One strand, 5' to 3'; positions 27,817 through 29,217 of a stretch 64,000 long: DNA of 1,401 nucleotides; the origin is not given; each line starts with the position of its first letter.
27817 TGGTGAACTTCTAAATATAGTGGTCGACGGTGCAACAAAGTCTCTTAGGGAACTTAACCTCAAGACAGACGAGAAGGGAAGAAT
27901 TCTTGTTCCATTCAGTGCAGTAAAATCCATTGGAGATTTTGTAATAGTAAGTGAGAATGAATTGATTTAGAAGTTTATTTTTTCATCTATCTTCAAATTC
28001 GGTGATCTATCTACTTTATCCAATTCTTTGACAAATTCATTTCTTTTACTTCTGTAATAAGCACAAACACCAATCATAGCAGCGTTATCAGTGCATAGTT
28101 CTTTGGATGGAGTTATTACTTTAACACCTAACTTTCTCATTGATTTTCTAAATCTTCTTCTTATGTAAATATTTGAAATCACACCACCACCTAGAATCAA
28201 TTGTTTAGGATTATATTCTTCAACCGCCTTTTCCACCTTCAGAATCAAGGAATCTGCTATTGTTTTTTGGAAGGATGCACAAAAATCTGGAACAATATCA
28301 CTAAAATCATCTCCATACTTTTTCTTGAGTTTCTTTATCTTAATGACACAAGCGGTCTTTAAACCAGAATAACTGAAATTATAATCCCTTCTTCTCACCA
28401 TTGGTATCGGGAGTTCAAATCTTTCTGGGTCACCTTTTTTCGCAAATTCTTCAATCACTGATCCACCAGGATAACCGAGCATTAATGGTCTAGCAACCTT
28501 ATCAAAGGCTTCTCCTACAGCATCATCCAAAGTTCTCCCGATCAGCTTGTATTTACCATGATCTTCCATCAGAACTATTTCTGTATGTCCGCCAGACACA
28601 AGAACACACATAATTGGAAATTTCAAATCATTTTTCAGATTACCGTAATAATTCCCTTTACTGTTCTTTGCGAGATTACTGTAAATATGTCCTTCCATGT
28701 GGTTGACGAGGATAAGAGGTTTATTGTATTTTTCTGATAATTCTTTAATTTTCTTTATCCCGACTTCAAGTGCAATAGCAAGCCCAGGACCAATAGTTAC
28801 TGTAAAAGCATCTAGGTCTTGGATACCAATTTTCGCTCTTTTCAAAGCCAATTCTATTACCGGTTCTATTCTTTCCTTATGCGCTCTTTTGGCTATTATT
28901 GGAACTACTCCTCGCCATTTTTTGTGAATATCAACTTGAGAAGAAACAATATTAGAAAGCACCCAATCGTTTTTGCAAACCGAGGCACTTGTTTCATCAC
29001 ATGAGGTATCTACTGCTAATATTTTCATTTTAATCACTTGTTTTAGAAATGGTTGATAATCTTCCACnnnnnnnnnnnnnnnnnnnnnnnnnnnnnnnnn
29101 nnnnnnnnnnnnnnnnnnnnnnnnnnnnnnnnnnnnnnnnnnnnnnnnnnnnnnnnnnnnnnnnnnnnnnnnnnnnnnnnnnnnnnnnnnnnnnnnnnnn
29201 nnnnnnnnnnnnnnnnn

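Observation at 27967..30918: Bacterial-type t6A tRNA-modification module (TsaC–TsaE fusion, TsaD) in an archaeal genome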

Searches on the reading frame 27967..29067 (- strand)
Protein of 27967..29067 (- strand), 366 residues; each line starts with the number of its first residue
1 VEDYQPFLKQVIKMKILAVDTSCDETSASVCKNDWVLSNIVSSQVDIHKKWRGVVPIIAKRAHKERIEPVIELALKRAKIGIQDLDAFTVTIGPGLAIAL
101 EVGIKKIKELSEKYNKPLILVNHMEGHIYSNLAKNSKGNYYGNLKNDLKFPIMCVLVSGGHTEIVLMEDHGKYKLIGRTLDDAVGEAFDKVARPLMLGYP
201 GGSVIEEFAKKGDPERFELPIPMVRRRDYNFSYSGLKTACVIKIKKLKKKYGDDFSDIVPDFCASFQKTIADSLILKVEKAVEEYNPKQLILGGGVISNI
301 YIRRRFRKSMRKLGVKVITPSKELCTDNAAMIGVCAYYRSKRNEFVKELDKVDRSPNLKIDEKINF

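Call 3: search_protein_families(library=pfam, proteins=[window:27967-29067:-], max_evalue=0.01)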
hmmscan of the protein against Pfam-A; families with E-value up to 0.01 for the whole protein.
window:27967-29067:- (366 aa): 3 families
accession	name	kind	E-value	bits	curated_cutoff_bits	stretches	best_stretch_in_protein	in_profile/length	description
PF00814.31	TsaD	-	1.1e-83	281.4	24.8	1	36-333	2-263/264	tRNA N6-adenosine threonylcarbamoyltransferase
PF22521.2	HypF_C_2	-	8.1e-07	29.5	27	1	239-328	144-235/241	Carbamoyltransferase, Kae1-like Domain, second subdomain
PF02543.21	Carbam_trans_N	-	0.00018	21.5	24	1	245-308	267-322/346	Carbamoyltransferase N-terminus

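Call 4: search_protein_families(library=ncbifam, proteins=[window:27967-29067:-], max_evalue=0.01)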
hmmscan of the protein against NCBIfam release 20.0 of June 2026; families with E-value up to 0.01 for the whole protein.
window:27967-29067:- (366 aa): 6 families
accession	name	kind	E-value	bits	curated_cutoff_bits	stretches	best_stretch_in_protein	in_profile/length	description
TIGR03723.1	T6A_TsaD_YgjD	equivalog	4.6e-110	367.6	296.1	1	16-339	1-312/314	tRNA (adenosine(37)-N6)-threonylcarbamoyltransferase complex transferase subunit TsaD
TIGR00329.1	gcp_kae1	subfamily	2.3e-96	322.7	207.8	1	17-333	1-305/305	tRNA (adenosine(37)-N6)-threonylcarbamoyltransferase complex transferase subunit TsaD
TIGR03722.2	arch_KAE1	equivalog_domain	3.1e-51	174.4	375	1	17-346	2-303/323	KEOPS complex N(6)-L-threonylcarbamoyladenine synthase Kae1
NF007174.0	PRK09605.1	equivalog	1.7e-47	162.1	447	1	14-346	1-305/535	bifunctional N(6)-L-threonylcarbamoyladenine synthase/serine/threonine protein kinase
TIGR03725.1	T6A_YeaZ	equivalog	2.2e-10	40.9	69.3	1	16-130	1-100/212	tRNA (adenosine(37)-N6)-threonylcarbamoyltransferase complex dimerization subunit type 1 TsaB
TIGR00143.1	hypF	equivalog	0.00018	19.8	466.1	1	264-333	666-735/741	carbamoyltransferase HypF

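Call 25: find_homologous_proteins(query=window:27967-29067:-, max_evalue=1e-30)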
Query window:27967-29067:- (366 aa): 7999 proteins with E <= 1e-30 among 8000 candidates; the best 120 are listed.
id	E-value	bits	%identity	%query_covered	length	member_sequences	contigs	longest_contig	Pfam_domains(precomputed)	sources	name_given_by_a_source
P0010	1.5e-232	789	100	96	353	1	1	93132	PF00814.32,PF22521.3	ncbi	-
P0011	2.5e-194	663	82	96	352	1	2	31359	PF00814.32,PF22521.3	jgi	jgi:N6-L-threonylcarbamoyladenine synthase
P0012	4.0e-191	653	79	96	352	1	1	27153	PF02543.22,PF00814.32,PF22521.3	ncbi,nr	ncbi:MAG: tRNA (adenosine(37)-N6)-threonylcarbamoyltransferase complex transferase subunit TsaD [Can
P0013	4.5e-188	643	79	96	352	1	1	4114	PF00814.32,PF22521.3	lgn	-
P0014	1.1e-184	632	76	96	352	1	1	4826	PF00814.32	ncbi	-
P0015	3.7e-184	630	78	96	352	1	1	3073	PF00814.32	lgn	-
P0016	1.7e-183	628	76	96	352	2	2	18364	PF00814.32,PF22521.3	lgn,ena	-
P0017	5.3e-183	626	76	96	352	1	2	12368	PF00814.32,PF22521.3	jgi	-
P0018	2.4e-182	624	76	96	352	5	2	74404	PF00814.32,PF22521.3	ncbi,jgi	-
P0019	1.2e-179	615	75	96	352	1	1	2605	PF00814.32,PF22521.3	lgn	-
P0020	1.5e-177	608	74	96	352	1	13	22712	PF02543.22,PF00814.32,PF22521.3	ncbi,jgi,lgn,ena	-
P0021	6.3e-176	603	73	96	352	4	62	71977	PF00814.32,PF22521.3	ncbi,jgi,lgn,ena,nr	ncbi:MAG: tRNA (adenosine(37)-N6)-threonylcarbamoyltransferase complex transferase subunit TsaD [Can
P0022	4.8e-161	554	69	96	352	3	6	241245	PF02543.22,PF00814.32,PF22521.3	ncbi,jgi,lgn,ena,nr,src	ncbi:MAG: tRNA (adenosine(37)-N6)-threonylcarbamoyltransferase complex transferase subunit TsaD [Can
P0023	5.5e-161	554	68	96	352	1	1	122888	PF00814.32,PF22521.3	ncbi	ncbi:MAG: tRNA (adenosine(37)-N6)-threonylcarbamoyltransferase complex transferase subunit TsaD [Can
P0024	1.1e-160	553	68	96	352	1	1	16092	PF02543.22,PF00814.32,PF22521.3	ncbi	-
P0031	6.9e-124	432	55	96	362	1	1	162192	PF00814.32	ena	-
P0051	4.9e-119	416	57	96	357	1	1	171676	PF00814.32,PF22521.3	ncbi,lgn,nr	ncbi:tRNA (adenosine(37)-N6)-threonylcarbamoyltransferase complex transferase subunit TsaD [Candidat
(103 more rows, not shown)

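Call 42: search_solved_structures(query=window:27967-29067:-, max_evalue=1e-10)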
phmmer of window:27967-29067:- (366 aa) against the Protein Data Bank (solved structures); distinct sequences matched with E-value up to 1e-10: 22.
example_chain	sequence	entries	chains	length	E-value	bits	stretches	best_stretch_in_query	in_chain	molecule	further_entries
8iey_A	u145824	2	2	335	2.5e-71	243.8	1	14-362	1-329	tRNA N6-adenosine threonylcarbamoyltransferase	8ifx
6n9a_D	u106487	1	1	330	4e-68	233.3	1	13-358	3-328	tRNA N6-adenosine threonylcarbamoyltransferase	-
13fn_D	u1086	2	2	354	4e-68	233.3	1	13-358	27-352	tRNA N6-adenosine threonylcarbamoyltransferase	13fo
6nak_B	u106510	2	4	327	1.1e-67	231.8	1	14-358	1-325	tRNA N6-adenosine threonylcarbamoyltransferase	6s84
3zet_B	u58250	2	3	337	1.4e-63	218.3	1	14-341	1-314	PROBABLE TRNA THREONYLCARBAMOYLADENOSINE BIOSYNTHESIS PROTEIN GCP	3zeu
4ydu_A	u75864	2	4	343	3.6e-62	213.7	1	14-341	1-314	tRNA N6-adenosine threonylcarbamoyltransferase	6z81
4wq5_A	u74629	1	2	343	5e-62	213.2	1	14-341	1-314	tRNA N6-adenosine threonylcarbamoyltransferase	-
4wq4_A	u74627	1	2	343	2.5e-61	210.9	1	14-341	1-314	tRNA N6-adenosine threonylcarbamoyltransferase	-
2ivn_A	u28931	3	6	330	9.7e-38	133.3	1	20-335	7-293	O-SIALOGLYCOPROTEIN ENDOPEPTIDASE | UP1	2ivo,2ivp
3eno_A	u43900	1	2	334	9.5e-33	116.9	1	44-362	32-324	Putative O-sialoglycoprotein endopeptidase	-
8ide_A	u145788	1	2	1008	1.6e-31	112.9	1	14-334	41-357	N(6)-L-threonylcarbamoyladenine synthase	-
3wuh_A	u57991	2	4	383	5.2e-29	104.6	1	14-337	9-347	tRNA N6-adenosine threonylcarbamoyltransferase, mitochondrial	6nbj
4k25_A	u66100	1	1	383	5.9e-29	104.5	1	14-337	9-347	Probable tRNA threonylcarbamoyladenosine biosynthesis protein QRI7, mitochondrial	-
9d85_K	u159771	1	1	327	8.7e-27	97.3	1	49-361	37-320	Probable bifunctional tRNA threonylcarbamoyladenosine biosynthesis protein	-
8up5_K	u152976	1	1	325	9.2e-27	97.2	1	49-361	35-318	Probable bifunctional tRNA threonylcarbamoyladenosine biosynthesis protein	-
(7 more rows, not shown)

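Call 58: find_encoding_contigs(protein=P0051, flank=5000, max_places=1)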
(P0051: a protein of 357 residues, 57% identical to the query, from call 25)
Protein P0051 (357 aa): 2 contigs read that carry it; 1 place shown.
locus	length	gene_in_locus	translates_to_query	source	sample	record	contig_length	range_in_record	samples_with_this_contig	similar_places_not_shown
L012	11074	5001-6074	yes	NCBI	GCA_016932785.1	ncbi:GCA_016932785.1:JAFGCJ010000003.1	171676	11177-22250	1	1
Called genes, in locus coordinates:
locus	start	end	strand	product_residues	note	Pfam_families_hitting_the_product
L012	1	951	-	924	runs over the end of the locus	PF02739:5_3_exonuc_N, PF01367:5_3_exonuc, PF00476:DNA_pol_A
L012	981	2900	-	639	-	PF06480:FtsH_ext, PF05496:RuvB_N (weak), PF00004:AAA, PF07728:AAA_5 (weak), PF17862:AAA_lid_3, PF01434:Peptidase_M41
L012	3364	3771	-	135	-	PF04977:DivIC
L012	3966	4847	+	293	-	PF13495:Phage_int_SAM_4, PF02899:Phage_int_SAM_1, PF00589:Phage_integrase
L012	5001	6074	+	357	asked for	PF00814:TsaD, PF22521:HypF_C_2 (weak)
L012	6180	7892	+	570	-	PF01510:Amidase_2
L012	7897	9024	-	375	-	PF07690:MFS_1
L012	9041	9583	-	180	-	-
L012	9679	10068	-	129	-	-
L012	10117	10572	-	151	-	-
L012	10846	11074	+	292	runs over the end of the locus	-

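Call 59: find_encoding_contigs(protein=P0031, flank=5000, max_places=1)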
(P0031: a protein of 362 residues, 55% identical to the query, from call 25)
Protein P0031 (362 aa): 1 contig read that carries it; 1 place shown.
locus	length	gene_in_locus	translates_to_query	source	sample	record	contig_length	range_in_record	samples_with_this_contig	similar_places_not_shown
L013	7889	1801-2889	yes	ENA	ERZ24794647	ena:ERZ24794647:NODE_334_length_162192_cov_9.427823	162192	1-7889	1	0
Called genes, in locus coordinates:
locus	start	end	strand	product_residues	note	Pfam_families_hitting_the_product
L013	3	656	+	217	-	?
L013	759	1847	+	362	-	PF01300:Sua5_yciO_yrdC, PF02367:TsaE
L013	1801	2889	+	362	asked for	PF00814:TsaD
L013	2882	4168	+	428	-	PF04225:LysM_OapA, PF19425:Csd3_N2, PF01551:Peptidase_M23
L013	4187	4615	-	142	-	-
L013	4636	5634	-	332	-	PF00579:tRNA-synt_1b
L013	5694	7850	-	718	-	-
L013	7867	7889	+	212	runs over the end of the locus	PF01066:CDP-OH_P_transf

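Call 96: search_protein_families(library=ncbifam, proteins=[L013:4636-5634:-, L013:5694-7850:-, L013:2882-4168:+, L013:3-656:+, L013:4187-4615:-], max_evalue=0.00001)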
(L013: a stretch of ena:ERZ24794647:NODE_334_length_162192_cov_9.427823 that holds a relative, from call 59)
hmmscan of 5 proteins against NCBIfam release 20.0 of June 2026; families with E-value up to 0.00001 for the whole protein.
L013:4636-5634:- (332 aa): 11 families
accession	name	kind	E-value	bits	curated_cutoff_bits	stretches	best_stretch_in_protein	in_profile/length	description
NF008922.0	PRK12283.1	equivalog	1.4e-101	340.2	572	2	1-176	1-174/400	tryptophan--tRNA ligase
TIGR00233.1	trpS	equivalog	5.1e-89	298.8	176.75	1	3-327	2-326/328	tryptophan--tRNA ligase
NF009207.0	PRK12556.1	equivalog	8.9e-61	205.6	479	1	1-329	1-331/332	tryptophan--tRNA ligase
NF008923.0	PRK12284.1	equivalog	1.3e-54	185.7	597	1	3-329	2-331/431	tryptophan--tRNA ligase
NF008925.0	PRK12285.1-2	equivalog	1.5e-37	129.4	451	1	5-297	64-356/365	tryptophan--tRNA ligase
NF008927.0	PRK12285.1-4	equivalog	7.6e-32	110.8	478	1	4-307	74-372/385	tryptophan--tRNA ligase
NF008926.0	PRK12285.1-3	equivalog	8.2e-27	94.1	320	1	190-296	310-422/429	tryptophan--tRNA ligase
NF008924.0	PRK12285.1-1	equivalog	3.3e-25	89.1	644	1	7-309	77-370/381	tryptophan--tRNA ligase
NF006330.0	PRK08560.1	equivalog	1.2e-19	70.5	220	1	3-246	32-267/342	tyrosine--tRNA ligase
NF008928.0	PRK12285.1-5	equivalog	1.2e-16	60.4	891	1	190-298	401-516/530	tryptophan--tRNA ligase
TIGR00234.1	tyrS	equivalog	5.3e-12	45.5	113.8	1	3-228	35-274/406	tyrosine--tRNA ligase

L013:5694-7850:- (718 aa): 0 families

L013:2882-4168:+ (428 aa): 9 families
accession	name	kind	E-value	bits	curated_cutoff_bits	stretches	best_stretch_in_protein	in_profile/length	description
NF053824.1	PdgNdpepShyC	equivalog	2.6e-77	260.6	700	1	66-423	65-414/429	peptidoglycan DD-endopeptidase ShyC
NF053825.1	PdgNdpepShyA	equivalog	3.4e-57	194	700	1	67-424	65-415/425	peptidoglycan DD-endopeptidase ShyA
NF008652.0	PRK11649.1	equivalog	5e-56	190.2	341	1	74-426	96-434/439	murein DD-endopeptidase MepM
NF052530.1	Heli_ShapePgp3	exception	5.4e-13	48.7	300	1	267-400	133-262/270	peptidoglycan metallopeptidase Pgp3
NF052336.1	PdgHdaseHSB100310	equivalog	8e-11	41.9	500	1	281-397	34-149/316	peptidoglycan hydrolase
NF041208.1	celldiv_DipM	equivalog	2e-08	33.9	740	1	306-397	321-412/419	cell division endopeptidase DipM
NF050804.1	CellDivDipMCaul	equivalog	2.1e-07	30.2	900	1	307-388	531-612/634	cell division endopeptidase DipM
NF052529.1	PG_M23_Pgp6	exception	2.1e-06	26.7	600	1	306-393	337-423/452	peptidoglycan metallopeptidase Pgp6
NF008644.1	PRK11637.1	equivalog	8.3e-06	25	270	0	288-398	270-379/385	murein hydrolase activator EnvC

L013:3-656:+ (217 aa): 1 family
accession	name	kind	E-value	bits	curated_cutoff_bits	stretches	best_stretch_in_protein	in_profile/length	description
NF041131.1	RicT_YaaT_fam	subfamily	1.3e-61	207.9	70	1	3-188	30-212/213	regulatory iron-sulfur-containing complex subunit RicT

L013:4187-4615:- (142 aa): 0 families
